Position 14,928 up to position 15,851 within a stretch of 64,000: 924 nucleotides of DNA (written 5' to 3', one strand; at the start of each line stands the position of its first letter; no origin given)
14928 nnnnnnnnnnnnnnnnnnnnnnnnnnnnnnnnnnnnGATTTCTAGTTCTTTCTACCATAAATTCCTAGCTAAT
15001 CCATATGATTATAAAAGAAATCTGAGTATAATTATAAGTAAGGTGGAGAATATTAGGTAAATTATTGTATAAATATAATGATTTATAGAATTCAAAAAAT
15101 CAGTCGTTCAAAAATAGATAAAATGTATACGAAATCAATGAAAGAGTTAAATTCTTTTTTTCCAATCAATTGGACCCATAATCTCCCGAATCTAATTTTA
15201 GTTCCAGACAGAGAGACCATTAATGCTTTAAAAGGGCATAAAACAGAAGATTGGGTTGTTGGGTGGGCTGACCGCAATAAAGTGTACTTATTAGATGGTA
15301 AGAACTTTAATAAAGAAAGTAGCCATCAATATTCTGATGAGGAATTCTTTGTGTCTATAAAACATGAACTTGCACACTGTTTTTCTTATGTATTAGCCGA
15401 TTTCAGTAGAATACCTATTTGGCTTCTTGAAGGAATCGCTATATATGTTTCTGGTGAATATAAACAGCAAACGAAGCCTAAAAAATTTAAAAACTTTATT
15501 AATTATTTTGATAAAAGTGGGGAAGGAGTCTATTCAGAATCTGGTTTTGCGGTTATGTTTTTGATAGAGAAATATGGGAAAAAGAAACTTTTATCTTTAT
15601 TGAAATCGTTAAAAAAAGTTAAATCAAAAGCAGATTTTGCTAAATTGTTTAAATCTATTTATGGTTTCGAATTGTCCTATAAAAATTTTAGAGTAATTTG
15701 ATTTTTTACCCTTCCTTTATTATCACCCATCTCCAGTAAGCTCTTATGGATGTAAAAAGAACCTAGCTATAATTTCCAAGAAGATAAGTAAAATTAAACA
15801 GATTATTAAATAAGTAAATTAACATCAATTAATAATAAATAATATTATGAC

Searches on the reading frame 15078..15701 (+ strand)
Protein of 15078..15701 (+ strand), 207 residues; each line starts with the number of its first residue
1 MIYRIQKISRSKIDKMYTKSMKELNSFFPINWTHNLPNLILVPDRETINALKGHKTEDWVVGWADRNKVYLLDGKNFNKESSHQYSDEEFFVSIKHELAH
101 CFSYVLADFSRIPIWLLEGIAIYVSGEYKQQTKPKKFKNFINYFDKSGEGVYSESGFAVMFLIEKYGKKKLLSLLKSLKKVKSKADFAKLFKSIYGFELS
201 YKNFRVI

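Call 40: search_protein_families(library=pfam, proteins=[window:15078-15701:+], max_evalue=0.01)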
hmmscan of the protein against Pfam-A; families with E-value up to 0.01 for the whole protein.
window:15078-15701:+ (207 aa): 2 families
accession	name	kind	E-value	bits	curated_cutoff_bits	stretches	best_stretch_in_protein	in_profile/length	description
PF13485.12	Peptidase_MA_2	-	5.1e-11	43.2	32.4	1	149-200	141-189/201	Peptidase MA superfamily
PF04450.18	BSP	-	0.001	19.4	23.8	1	76-133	88-143/207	Peptidase of plants and bacteria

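Call 79: search_protein_families(library=padloc, proteins=[window:15078-15701:+], max_evalue=0.001)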
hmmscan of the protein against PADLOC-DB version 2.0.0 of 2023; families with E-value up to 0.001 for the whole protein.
window:15078-15701:+ (207 aa): 0 families
